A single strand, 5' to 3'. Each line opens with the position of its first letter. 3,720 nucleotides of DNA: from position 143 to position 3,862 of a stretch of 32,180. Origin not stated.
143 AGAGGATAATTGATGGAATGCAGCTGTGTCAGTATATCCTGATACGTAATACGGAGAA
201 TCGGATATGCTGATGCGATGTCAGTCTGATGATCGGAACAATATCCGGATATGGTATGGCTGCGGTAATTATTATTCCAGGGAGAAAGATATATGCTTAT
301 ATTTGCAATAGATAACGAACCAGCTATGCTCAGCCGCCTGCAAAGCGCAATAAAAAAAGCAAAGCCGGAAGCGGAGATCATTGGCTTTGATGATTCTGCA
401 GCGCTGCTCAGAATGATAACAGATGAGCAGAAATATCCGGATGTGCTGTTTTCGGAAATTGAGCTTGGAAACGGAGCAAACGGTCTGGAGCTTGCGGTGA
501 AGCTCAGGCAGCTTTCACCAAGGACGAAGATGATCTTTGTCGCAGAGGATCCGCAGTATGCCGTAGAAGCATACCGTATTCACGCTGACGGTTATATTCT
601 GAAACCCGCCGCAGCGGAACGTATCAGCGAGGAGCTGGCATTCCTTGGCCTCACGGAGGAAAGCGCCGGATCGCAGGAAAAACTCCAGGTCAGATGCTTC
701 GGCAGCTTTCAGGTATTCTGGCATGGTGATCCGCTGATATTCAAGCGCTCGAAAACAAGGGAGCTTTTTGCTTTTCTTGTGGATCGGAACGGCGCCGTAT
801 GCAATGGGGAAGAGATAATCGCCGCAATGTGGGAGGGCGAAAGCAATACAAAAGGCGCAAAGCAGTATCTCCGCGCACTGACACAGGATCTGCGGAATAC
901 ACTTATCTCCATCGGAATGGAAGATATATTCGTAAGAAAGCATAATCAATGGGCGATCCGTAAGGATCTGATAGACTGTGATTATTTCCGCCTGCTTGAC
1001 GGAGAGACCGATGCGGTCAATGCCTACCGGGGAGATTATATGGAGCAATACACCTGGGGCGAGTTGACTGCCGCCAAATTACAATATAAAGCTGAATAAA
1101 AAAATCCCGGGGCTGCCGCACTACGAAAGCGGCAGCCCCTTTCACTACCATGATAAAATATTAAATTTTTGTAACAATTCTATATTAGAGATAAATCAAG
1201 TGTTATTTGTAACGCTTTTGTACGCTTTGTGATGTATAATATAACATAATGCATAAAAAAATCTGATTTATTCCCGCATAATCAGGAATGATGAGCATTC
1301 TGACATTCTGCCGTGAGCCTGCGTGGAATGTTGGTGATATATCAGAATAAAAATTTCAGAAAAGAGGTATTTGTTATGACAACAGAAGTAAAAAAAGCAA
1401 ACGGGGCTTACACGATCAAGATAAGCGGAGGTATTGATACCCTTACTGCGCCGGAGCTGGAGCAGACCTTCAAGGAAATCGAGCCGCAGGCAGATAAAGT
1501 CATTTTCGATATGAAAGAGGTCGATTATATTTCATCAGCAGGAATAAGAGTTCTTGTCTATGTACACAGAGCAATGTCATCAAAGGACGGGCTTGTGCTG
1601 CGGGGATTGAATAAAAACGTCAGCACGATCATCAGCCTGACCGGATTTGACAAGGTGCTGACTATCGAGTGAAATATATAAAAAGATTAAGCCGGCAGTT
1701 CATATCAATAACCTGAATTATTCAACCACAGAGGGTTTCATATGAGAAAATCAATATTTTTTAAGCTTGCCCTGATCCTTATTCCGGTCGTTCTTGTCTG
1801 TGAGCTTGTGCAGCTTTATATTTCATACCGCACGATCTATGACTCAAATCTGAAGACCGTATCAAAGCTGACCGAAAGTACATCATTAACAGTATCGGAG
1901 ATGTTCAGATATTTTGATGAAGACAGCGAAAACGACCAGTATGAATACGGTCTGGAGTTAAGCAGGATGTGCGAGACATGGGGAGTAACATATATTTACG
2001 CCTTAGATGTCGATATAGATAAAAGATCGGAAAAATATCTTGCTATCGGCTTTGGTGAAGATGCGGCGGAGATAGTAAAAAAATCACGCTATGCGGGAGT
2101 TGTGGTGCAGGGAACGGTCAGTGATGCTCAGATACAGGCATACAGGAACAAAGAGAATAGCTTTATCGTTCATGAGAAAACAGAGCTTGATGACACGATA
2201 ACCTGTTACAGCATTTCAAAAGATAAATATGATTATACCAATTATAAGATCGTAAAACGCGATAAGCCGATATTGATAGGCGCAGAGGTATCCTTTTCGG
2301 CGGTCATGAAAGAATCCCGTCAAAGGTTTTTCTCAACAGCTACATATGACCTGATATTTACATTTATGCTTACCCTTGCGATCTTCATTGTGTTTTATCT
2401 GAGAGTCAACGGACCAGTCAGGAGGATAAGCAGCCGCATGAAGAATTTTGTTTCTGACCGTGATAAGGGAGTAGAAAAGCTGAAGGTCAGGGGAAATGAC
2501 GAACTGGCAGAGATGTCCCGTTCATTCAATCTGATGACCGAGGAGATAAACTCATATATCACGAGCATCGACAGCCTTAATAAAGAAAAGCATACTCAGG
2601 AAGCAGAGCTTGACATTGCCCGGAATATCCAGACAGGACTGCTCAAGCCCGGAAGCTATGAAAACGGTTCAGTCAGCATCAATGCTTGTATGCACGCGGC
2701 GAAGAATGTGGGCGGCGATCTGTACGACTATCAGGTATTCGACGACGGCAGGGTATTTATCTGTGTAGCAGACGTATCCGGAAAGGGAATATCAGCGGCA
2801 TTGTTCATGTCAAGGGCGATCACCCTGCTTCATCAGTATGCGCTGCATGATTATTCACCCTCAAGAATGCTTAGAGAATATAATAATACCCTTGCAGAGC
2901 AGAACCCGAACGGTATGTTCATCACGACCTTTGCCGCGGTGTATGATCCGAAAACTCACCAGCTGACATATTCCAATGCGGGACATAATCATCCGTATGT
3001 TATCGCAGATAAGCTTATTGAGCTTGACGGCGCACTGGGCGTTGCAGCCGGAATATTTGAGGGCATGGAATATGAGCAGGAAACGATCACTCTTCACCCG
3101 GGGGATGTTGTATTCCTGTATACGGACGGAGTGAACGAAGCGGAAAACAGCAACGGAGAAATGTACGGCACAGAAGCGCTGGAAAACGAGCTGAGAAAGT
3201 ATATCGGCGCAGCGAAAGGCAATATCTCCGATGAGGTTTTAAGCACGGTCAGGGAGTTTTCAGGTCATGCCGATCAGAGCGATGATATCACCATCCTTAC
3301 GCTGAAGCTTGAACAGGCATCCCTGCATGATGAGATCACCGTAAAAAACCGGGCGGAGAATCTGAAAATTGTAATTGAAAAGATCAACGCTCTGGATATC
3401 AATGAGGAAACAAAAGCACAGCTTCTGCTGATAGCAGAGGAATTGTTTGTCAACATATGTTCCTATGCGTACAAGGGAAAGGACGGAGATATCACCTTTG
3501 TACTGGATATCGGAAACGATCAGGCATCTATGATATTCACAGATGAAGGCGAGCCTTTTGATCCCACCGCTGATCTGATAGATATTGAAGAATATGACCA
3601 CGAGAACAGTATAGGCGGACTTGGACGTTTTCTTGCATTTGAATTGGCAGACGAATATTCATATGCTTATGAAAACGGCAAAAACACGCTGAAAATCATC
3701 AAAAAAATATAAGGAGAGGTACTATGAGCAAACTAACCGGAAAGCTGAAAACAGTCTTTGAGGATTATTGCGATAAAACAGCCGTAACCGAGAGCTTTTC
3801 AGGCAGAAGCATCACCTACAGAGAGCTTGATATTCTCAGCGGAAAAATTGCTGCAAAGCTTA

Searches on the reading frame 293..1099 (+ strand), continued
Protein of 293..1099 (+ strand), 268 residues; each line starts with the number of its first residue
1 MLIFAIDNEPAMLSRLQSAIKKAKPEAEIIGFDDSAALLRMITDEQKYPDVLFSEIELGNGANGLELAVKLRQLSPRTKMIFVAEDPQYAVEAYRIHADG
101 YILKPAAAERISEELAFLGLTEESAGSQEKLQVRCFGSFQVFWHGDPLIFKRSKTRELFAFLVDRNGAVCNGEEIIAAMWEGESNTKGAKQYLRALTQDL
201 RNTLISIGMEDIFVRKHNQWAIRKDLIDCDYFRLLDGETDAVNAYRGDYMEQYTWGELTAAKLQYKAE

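Call 56: find_encoding_contigs(protein=P0002, flank=6000, max_places=4)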
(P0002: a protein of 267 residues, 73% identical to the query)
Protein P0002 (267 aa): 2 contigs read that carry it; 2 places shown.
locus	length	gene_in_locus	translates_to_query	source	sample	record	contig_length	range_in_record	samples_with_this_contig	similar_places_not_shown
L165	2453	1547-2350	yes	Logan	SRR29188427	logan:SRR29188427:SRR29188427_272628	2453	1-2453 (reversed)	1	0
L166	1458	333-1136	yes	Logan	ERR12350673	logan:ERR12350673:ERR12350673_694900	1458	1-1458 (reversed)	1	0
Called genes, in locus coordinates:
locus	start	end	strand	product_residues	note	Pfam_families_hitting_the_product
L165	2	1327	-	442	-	?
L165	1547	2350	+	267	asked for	PF00072:Response_reg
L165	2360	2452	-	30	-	?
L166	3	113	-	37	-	?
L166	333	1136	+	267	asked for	PF00072:Response_reg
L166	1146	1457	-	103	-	?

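Call 57: find_encoding_contigs(protein=P0005, flank=8000, max_places=3)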
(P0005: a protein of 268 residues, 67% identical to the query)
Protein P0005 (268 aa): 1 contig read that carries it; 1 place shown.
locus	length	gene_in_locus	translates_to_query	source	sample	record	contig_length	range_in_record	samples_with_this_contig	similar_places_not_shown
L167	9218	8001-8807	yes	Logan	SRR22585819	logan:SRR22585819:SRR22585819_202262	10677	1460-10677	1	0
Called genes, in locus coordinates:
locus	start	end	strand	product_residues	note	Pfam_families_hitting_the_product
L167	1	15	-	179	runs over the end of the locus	PF13581:HATPase_c_2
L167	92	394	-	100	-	PF01740:STAS, PF13466:STAS_2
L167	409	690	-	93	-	PF01476:LysM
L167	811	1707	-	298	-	PF00072:Response_reg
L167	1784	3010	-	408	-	PF06580:His_kinase, PF02518:HATPase_c (weak)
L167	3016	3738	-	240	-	-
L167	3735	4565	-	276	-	PF00072:Response_reg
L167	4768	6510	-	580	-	PF07228:SpoIIE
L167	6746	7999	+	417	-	PF06580:His_kinase, PF02518:HATPase_c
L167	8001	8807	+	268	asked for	PF00072:Response_reg, PF00486:Trans_reg_C (faint)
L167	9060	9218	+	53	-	?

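Call 59: search_protein_families(library=pfam, proteins=[L165:2-1327:-, L167:9060-9218:+, L167:4768-6510:-], max_evalue=0.01)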
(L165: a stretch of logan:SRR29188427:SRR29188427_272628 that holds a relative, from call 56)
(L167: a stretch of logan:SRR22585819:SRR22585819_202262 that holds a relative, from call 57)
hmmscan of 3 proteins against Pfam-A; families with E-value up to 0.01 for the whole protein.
L165:2-1327:- (442 aa): 1 family
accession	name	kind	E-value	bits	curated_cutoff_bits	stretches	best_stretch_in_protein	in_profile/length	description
PF18889.6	Beta_helix_3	-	3.3e-27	94.4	27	7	216-237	1-19/20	Beta helix repeat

L167:9060-9218:+ (53 aa): 2 families
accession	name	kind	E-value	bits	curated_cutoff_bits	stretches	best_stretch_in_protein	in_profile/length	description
PF07862.16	Nif11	-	4.4e-05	24.1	23.8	1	14-44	16-46/48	Nif11 domain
PF11698.14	V-ATPase_H_C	-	0.004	17.7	27.2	1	11-50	71-110/117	V-ATPase subunit H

L167:4768-6510:- (580 aa): 1 family
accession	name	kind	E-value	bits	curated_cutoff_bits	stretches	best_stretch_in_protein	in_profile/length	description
PF07228.17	SpoIIE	-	4.2e-51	174.1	25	1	388-579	1-191/192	Stage II sporulation protein E (SpoIIE)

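Call 64: search_protein_families(library=ncbifam, proteins=[window:293-1099:+], max_evalue=0.01)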
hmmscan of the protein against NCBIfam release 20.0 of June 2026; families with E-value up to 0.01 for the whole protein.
window:293-1099:+ (268 aa): 12 families
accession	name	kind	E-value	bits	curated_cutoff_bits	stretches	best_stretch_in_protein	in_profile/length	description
NF010684.1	PRK14084.1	equivalog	2.8e-10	40.4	375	1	47-124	46-121/254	response regulator transcription factor LytR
NF008677.0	PRK11697.1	equivalog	3.5e-10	39.6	246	1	3-120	4-117/238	two-component system response regulator BtsR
NF007935.0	PRK10651.1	equivalog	4.8e-06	25.9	250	1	3-115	9-120/216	two-component system response regulator NarL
NF008176.1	PRK10923.1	equivalog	1.9e-05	23.5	620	1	6-118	9-115/469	nitrogen regulation protein NR(I)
NF052445.1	RespRegMctR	equivalog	9.9e-05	21.8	300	1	3-113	4-113/205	two-component system response regulator MctR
NF053854.1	RespRegPhoBBctds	equivalog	0.0011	18.4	270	1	45-184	39-189/225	two-component system response regulator PhoB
NF033791.1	ActR_PrrA_rreg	equivalog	0.002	18.2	250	1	5-116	6-114/173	ActR/PrrA/RegA family redox response regulator transcription factor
NF041832.1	near_NosP_CTERM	subfamily_domain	0.0029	16.7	400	0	3-93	254-343/370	NahK/ErcS family hybrid sensor histidine kinase/response regulator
NF006900.1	PRK09390.1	equivalog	0.0041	16.7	255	1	3-116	7-117/203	response regulator FixJ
NF011896.0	PRK15369.1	equivalog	0.0047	16.6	242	1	45-107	46-109/211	two component system response regulator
NF053617.1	SARPRegAfsRStmc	equivalog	0.006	14.6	1430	1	122-225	20-118/986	SARP-family global regulator AfsR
NF046022.1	RespRegCpdRBruc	equivalog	0.0092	16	180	0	6-85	7-81/120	cell cycle two-component system response regulator CpdR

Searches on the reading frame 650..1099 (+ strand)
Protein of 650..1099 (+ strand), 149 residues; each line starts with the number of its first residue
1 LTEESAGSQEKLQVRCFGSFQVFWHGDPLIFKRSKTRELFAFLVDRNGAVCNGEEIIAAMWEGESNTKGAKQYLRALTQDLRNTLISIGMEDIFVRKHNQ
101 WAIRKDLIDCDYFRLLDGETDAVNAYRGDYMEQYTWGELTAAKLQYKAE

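Call 7: search_protein_families(library=pfam, proteins=[window:650-1099:+], max_evalue=10)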
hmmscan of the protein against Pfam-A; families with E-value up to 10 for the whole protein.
window:650-1099:+ (149 aa): 1 family
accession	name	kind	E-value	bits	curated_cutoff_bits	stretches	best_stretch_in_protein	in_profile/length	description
PF00486.34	Trans_reg_C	-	0.0017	18.8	26.2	1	34-87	8-59/77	Transcriptional regulatory protein, C terminal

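Call 41: predict_structure(alignment_id=A3)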
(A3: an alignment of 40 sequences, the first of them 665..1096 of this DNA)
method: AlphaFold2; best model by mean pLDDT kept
length: 144 residues; sequences in the alignment: 40
mean_pLDDT: 92.0   pTM: 0.87
mean pLDDT of the five models: 92.0, 92.0, 91.3, 86.9, 78.5
residues with pLDDT >= 90: 116; 70-90: 25; 50-70: 1; < 50: 2
segments of 3 or more residues with pLDDT < 50: none
pLDDT, mean of each block of 10 residues (from residue 1): 82 96 96 97 94 87 87 97 96 95 96 92 92 88 77
secondary structure, 60 per line:
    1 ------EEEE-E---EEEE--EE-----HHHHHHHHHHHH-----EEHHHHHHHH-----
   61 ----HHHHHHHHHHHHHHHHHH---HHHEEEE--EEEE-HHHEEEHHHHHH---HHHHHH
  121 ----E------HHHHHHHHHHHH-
elements in order: E7-10 E16-19 H29-40 H48-55 H65-82 E89-92 E95-98 E103-105 H106-111 H115-120 H132-143
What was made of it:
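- On SARP family: AF2 model of residues 125-268 has pLDDT 92 (call 41).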

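Call 45: fold_search(model_id=the predicted structure, library=pdb)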
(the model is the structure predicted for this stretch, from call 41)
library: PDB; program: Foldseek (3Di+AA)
matches with E <= 10: 394; with E <= 0.001: 6
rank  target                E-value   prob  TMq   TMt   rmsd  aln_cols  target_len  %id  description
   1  8hvr_I                3.9e-06  1.00  0.75  0.45   3.5       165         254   18  Cryo-EM structure of AfsR-dependent transcription activation complex with afsS promoter (released 2023-12-27)
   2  2ff4_A                1.1e-05  1.00  0.77  0.32   2.8       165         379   19  Mycobacterium tuberculosis EmbR in complex with low affinity phosphopeptide (released 2006-01-24)
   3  2ff4_B                2.0e-05  1.00  0.77  0.32   2.9       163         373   20  Mycobacterium tuberculosis EmbR in complex with low affinity phosphopeptide (released 2006-01-24)
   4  8k60_J                2.3e-05  1.00  0.73  0.44   3.8       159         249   19  Cryo-EM structure of Streptomyces coelicolor transcription initiation complex with the global transcription factor Afs (released 2024-07-31)
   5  2fez                  3.3e-05  1.00  0.77  0.32   2.7       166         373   19  Mycobacterium tuberculosis EmbR (released 2006-01-24)
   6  8k60_I                6.3e-05  1.00  0.62  0.37   3.5       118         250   23  Cryo-EM structure of Streptomyces coelicolor transcription initiation complex with the global transcription factor Afs (released 2024-07-31)
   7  9dlu_MODEL_1_A        5.4e-03  1.00  0.50  0.67   2.1        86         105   20  Solution structure of Staphylococcus aureus response regulator ArlR DNA-binding domain (released 2025-09-17)
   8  1gxp_A                5.8e-03  1.00  0.50  0.67   2.0        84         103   14  PhoB effector domain in complex with pho box DNA. (released 2002-04-29)
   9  1qqi                  7.0e-03  1.00  0.50  0.66   2.0        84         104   14  SOLUTION STRUCTURE OF THE DNA-BINDING AND TRANSACTIVATION DOMAIN OF PHOB FROM ESCHERICHIA COLI (released 2000-06-07)
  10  6iju                  1.0e-02  1.00  0.51  0.73   1.9        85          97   18  The DNA binding domain of a response regulator ArlR from Staphylococcus aureus (released 2019-10-16)
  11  1gxp_E                1.2e-02  1.00  0.49  0.67   2.1        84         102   14  PhoB effector domain in complex with pho box DNA. (released 2002-04-29)
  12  6is4                  1.3e-02  1.00  0.51  0.71   1.9        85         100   18  Crystal Structure of Staphylococcus aureus response regulator ArlR DNA binding domain (released 2019-10-30)
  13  1gxq                  1.5e-02  1.00  0.49  0.66   2.0        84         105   14  Crystal structure of the PhoB effector domain (released 2002-04-29)
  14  6cqg                  2.1e-02  1.00  0.49  0.69   2.6        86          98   16  YycF Effector Domain Structure without DNA bound (released 2019-06-19)
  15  5x5l_A                2.1e-02  1.00  0.47  0.67   2.7        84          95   13  Crystal structure of response regulator AdeR DNA binding domain in complex with an intercistronic region (released 2017-08-30)
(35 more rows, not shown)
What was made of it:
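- On SARP family: Coverage of the AfsR SARP domain is TMt 0.45 (call 45).
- Closest known: SARP activators of Streptomyces and their repeat operators. Same: The DNA-binding domain's best structural matches are AfsR and EmbR (call 45).
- Closest known: PhoB/pho box and other OmpR/PhoB-family response regulators. Different: The fold is closer to SARP domains and extends into BTA helices (call 45).
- Tried and rejected: The SARP link needed a fold search with the isolated C-terminal domain (call 45).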

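Call 63: search_solved_structures(query=A3, max_evalue=0.01)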
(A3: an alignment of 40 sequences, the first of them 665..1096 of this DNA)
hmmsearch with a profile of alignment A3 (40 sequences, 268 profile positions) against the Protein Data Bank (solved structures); distinct sequences matched with E-value up to 0.01: 269 (the best 60 are shown).
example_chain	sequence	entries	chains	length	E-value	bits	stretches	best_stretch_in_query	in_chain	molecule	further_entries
6m8o_A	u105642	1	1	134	1.1e-19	73.7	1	1-125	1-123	DNA-binding response regulator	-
2qv0_A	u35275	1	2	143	3e-18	69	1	1-125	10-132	Protein mrkE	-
6swf_A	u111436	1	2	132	2.4e-17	66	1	3-126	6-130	Two-component response regulator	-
6swb_A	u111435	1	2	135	3.4e-17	65.5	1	4-126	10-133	Two-component response regulator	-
9xzo_A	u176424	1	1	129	2.8e-16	62.5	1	3-122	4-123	De novo protein M1X0B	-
6er7_A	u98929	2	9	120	1.4e-15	60.2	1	3-117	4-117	120aa long hypothetical chemotaxis protein (CheY)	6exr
1p2f_A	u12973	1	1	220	2.7e-15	59.3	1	3-193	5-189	Response Regulator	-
1dc7_A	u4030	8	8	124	4.9e-15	58.4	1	2-109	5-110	NITROGEN REGULATION PROTEIN | NITROGEN REGULATION PROTEIN NR(I) | NTRC RECEIVER DOMAIN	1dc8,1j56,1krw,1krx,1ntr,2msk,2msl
3a0r_B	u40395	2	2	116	5.7e-15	58.2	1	3-117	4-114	Response regulator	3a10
3a0u_A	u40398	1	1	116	8.3e-15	57.7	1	3-117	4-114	Response regulator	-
3cu5_A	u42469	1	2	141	1.4e-14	57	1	2-124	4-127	Two component transcriptional regulator, AraC family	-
6swl_A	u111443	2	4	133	8.3e-14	54.4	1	3-125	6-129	Two-component response regulator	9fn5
6ekg_Y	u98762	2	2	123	9.8e-14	54.2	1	4-117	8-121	Chemotaxis protein CheY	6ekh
7od9_B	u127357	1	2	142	1.1e-13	54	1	4-117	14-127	Response regulator receiver protein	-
1tmy_A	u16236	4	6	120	1.1e-12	50.7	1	3-118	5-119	CHEY PROTEIN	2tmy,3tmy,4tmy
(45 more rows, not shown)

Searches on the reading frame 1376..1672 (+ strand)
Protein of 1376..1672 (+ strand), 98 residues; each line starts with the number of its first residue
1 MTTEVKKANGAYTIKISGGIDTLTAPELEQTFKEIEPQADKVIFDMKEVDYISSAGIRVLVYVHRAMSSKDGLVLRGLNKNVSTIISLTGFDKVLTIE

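Call 4: search_protein_families(library=pfam, proteins=[window:1376-1672:+])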
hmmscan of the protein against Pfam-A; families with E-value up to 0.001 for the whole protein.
window:1376-1672:+ (98 aa): 2 families
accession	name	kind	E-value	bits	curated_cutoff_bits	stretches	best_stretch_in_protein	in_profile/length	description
PF01740.26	STAS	-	3.4e-15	56.2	22.6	1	4-97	3-99/106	STAS domain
PF13466.11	STAS_2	-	1.3e-10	41.7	29.2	1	14-92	1-80/80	STAS domain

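Call 40: find_related_loci(query=window:1376-1669:+, collection=metagenome_contigs, flank=3000)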
Query window:1376-1669:+ (98 aa) in metagenome_contigs; peptide patterns used: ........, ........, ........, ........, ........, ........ (x = any residue, [..] = any of these).
575 stretches matched a pattern; 300 encode a relative of the query (tblastn E <= 1e-3); the best 80 are kept; 80 distinct loci.
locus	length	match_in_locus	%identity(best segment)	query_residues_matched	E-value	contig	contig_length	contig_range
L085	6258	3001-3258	59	13-98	2e-30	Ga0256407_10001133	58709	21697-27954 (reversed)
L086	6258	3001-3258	58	13-98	9e-30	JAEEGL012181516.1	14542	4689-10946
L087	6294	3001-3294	52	1-98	4e-28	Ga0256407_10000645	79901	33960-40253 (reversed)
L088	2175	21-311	53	1-97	2e-28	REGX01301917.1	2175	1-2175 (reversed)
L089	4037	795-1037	52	18-98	2e-22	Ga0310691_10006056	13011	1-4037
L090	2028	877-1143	42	4-91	4e-17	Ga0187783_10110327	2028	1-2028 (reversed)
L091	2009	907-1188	36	4-95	3e-16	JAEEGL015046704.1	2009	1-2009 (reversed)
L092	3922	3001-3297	37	1-97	3e-16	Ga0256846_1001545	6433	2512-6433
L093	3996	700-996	37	1-97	3e-16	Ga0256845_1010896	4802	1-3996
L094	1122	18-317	37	1-98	3e-16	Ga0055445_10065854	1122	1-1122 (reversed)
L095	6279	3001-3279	38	1-91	4e-15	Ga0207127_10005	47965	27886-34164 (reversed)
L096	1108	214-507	36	1-97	1e-14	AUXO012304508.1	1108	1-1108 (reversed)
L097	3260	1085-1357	38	6-95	1e-14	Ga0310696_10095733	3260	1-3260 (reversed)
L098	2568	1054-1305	40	13-98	5e-14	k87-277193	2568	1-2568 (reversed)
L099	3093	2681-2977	37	1-97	5e-14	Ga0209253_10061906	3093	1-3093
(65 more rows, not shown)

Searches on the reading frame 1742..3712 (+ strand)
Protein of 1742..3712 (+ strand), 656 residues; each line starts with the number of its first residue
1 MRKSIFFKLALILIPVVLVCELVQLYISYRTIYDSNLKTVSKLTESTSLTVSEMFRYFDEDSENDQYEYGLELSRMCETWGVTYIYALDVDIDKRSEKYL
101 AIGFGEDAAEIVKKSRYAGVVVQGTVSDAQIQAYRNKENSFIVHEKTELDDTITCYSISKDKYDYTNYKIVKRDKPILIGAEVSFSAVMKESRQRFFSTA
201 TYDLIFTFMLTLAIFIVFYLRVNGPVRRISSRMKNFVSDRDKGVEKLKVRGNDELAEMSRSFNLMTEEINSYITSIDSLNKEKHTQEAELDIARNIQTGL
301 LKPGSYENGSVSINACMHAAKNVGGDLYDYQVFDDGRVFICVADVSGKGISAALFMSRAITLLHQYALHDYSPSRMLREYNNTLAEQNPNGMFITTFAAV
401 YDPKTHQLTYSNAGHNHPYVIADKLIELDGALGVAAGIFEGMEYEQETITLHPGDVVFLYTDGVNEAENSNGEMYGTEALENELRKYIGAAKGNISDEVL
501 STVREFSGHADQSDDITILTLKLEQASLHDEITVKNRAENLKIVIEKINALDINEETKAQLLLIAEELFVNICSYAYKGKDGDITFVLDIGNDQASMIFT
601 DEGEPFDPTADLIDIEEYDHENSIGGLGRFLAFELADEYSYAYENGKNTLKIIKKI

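Call 4: search_protein_families(library=pfam, proteins=[window:1742-3712:+])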
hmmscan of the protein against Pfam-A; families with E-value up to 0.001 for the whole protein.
window:1742-3712:+ (656 aa): 3 families
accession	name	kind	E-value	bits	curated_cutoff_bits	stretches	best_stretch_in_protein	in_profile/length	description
PF07228.17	SpoIIE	-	2.7e-52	178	25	1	334-523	1-191/192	Stage II sporulation protein E (SpoIIE)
PF13581.12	HATPase_c_2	-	2.1e-14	54.1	27.4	1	550-654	21-127/127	Histidine kinase-like ATPase domain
PF00672.30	HAMP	-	6.6e-06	26.8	25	1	220-270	4-52/53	HAMP domain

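Call 64: search_protein_families(library=ncbifam, proteins=[window:1742-3712:+], max_evalue=0.01)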
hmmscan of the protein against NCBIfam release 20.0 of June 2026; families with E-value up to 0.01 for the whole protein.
window:1742-3712:+ (656 aa): 13 families
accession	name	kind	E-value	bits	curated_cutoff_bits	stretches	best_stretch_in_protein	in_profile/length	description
NF038263.1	prot_phos_SiaA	equivalog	6.2e-15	54.8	700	1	322-523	448-657/658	biofilm regulation protein phosphatase SiaA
NF045505.1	RR_RssB_Pseudo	equivalog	9.6e-14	51.2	700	1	287-522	153-390/394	two-component system response regulator RssB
TIGR02865.1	spore_II_E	equivalog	1.6e-11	43.1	490.8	1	310-522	553-762/764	stage II sporulation protein E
TIGR01924.1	rsbW_low_gc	equivalog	1.2e-06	28.1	155.05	1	566-647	48-135/159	anti-sigma B factor RsbW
NF040691.1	MtrAB_MtrB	equivalog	1.8e-06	27.3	450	1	205-281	196-269/507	MtrAB system histidine kinase MtrB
NF003144.0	PRK04069.1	equivalog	4e-06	26.3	145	1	566-648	48-136/161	anti-sigma B factor RsbW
NF038389.1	ArsS_fam_HK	equivalog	2.4e-05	24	250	1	123-275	53-205/403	ArsS family sensor histidine kinase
NF011874.0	PRK15347.1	equivalog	0.0002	19.5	852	0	187-293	286-387/921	two component system sensor kinase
NF033092.0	HK_WalK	equivalog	0.001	17.7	725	1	3-275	3-252/594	cell wall metabolism sensor histidine kinase WalK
NF007896.0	PRK10600.1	equivalog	0.0031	16.2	578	1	204-283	158-237/598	nitrate/nitrite two-component system sensor histidine kinase NarX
NF058645.1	MCPCtpMPsAe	equivalog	0.0041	15.9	900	1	196-281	200-288/558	methyl-accepting chemotaxis protein CtpM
TIGR03785.1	marine_sort_HK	equivalog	0.0081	14.5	612.2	0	201-279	410-488/703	proteobacterial dedicated sortase system histidine kinase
NF009074.0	PRK12409.1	equivalog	0.01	15.1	494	0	57-132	187-262/410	D-amino acid dehydrogenase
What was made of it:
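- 1376..14465 (+): Operon 1 under the promoter: STAS (1376-1672), HAMP-SpoIIE-HATPase_c_2 (1742-3712), NRPS with 3 A domains, 2 C domains and a terminal reductase (3724-12729), and MatE exporter fused to HATPase_c_2 (12735-14465). NCBIfam (call 64).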
